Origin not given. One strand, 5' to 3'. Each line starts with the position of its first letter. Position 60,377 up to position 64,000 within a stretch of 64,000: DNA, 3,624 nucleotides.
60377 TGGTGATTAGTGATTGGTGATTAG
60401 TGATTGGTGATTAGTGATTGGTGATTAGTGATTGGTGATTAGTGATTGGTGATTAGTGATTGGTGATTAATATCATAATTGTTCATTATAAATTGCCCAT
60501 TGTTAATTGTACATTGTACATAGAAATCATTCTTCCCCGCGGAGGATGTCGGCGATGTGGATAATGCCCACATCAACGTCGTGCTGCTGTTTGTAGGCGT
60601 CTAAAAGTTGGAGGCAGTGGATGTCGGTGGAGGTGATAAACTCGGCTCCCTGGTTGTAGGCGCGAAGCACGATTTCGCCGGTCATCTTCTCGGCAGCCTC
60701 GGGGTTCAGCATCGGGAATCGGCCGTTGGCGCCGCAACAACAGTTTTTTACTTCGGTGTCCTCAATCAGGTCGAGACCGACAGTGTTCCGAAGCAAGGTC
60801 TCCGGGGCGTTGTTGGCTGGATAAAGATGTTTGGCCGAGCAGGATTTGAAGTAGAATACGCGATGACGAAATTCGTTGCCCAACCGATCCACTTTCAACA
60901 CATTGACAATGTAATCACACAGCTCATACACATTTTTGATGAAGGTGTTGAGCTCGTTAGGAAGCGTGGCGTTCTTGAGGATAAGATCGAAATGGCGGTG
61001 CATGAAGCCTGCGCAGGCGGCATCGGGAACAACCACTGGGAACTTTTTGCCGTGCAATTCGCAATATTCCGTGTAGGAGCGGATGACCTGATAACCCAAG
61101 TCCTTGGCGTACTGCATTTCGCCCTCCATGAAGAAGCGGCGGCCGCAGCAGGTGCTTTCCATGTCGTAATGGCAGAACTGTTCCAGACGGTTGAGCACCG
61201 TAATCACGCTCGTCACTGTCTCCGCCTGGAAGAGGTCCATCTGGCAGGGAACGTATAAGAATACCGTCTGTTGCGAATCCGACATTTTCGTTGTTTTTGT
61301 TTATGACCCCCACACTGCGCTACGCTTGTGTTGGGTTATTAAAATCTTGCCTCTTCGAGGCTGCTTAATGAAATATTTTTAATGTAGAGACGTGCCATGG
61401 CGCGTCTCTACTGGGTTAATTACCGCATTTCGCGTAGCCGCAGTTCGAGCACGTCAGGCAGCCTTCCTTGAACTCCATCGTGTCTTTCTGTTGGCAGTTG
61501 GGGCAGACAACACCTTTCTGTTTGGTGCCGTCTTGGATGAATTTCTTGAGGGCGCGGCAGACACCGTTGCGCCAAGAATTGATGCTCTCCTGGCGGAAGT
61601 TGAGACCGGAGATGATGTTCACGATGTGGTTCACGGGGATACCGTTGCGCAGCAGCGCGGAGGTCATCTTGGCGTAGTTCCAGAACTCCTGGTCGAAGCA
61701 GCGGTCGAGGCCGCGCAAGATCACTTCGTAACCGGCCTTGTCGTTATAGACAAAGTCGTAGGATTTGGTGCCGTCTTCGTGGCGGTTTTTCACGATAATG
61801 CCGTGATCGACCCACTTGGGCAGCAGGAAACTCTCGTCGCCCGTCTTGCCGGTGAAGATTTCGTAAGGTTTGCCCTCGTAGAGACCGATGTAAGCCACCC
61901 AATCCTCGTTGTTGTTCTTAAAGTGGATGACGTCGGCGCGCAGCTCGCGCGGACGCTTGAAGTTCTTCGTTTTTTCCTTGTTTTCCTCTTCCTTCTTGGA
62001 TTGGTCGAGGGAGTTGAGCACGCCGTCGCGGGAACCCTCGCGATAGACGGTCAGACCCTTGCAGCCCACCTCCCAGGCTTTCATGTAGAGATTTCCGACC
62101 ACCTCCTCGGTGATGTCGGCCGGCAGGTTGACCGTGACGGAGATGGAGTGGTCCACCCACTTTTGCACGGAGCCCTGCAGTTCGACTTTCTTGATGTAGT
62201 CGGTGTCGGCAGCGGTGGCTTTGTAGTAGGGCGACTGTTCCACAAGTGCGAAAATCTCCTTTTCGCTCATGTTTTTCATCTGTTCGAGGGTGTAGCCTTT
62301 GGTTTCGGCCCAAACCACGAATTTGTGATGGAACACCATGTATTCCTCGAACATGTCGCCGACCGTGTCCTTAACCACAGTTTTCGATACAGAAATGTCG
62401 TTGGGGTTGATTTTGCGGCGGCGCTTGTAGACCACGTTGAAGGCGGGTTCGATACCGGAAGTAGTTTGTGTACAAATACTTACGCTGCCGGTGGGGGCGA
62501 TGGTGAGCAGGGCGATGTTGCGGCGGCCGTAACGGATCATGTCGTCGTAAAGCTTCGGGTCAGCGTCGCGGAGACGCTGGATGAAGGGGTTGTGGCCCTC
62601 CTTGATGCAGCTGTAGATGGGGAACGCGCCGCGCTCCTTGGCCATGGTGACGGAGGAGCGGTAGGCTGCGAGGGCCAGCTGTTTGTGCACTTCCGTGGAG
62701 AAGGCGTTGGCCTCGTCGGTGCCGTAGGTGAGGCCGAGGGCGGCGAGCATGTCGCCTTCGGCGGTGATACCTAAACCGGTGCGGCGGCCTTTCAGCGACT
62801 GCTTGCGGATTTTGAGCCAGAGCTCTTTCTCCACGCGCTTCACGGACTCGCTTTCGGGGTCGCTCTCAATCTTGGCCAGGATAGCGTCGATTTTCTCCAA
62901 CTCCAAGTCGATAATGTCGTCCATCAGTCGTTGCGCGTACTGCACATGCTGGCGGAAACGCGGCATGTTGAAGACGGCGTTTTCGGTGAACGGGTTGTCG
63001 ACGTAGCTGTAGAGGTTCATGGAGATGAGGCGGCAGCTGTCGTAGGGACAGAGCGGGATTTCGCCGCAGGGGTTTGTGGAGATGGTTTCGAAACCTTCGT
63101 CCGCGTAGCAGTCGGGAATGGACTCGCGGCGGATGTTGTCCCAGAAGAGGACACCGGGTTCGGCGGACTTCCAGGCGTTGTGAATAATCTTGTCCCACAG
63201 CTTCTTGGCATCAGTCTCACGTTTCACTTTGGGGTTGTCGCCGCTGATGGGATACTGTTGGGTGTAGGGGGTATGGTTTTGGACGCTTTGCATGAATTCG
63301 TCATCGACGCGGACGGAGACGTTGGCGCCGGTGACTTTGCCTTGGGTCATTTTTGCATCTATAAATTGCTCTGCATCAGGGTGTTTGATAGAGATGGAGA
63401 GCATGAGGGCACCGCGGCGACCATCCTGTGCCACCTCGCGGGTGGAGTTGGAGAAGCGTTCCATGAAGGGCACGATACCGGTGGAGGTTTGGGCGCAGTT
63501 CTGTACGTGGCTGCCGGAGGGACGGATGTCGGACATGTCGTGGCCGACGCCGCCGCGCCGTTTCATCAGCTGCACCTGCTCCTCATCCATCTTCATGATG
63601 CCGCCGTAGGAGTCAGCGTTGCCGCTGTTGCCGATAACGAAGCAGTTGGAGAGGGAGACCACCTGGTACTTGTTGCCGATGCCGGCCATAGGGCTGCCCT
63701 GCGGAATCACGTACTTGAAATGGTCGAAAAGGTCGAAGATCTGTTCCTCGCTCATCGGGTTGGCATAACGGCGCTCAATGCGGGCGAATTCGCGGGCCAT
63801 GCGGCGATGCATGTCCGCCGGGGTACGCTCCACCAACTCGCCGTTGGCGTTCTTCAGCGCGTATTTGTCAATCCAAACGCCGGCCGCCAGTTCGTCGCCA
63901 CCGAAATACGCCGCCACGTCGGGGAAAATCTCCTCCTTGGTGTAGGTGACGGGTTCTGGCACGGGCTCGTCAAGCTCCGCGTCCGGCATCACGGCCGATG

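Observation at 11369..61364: Composite GNA-triloop double-hairpin element placed 17-40 nt upstream of five start codons, with stem covariation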

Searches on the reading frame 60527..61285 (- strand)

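Call 79: search_protein_families(library=pfam, proteins=[window:60527-61285:-], max_evalue=0.00001)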
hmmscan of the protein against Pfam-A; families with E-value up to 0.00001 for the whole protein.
window:60527-61285:- (252 aa): 1 family
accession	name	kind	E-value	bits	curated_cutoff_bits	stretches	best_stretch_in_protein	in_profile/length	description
PF02754.22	CCG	-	7.8e-13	48.8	20.6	1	143-226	1-82/85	Cysteine-rich domain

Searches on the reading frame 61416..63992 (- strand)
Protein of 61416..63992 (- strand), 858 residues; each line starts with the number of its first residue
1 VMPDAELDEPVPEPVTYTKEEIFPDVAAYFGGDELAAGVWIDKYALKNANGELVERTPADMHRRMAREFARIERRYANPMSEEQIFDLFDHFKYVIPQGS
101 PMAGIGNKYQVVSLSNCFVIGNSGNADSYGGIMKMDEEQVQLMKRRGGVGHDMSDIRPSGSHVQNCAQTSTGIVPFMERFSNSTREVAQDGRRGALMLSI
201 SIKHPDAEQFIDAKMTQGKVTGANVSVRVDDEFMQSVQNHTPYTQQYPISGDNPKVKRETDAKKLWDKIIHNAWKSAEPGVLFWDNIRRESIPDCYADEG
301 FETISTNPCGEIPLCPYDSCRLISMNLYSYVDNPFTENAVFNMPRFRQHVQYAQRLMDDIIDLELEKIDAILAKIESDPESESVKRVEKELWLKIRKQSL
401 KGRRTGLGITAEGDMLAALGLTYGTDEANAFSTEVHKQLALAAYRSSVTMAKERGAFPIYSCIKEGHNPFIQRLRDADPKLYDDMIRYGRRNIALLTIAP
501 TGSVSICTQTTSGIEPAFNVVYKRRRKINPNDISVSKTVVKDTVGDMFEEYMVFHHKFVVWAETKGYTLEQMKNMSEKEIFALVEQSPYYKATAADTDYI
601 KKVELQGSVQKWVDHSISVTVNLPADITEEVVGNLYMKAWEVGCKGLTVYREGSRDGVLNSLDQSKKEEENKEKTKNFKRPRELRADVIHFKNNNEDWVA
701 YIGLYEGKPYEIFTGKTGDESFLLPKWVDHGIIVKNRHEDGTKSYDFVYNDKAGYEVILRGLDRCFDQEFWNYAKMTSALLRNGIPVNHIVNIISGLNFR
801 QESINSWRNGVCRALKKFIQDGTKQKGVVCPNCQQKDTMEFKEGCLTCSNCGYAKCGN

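Call 79: search_protein_families(library=pfam, proteins=[window:61416-63992:-], max_evalue=0.00001)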
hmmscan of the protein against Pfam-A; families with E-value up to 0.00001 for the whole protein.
window:61416-63992:- (858 aa): 2 families
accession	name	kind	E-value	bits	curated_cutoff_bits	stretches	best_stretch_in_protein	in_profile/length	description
PF02867.20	Ribonuc_red_lgC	-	7.2e-91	305.8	23.9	1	115-650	1-523/523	Ribonucleotide reductase, barrel domain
PF00317.26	Ribonuc_red_lgN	-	2.8e-07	30.9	28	1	33-97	4-65/77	Ribonucleotide reductase, all-alpha domain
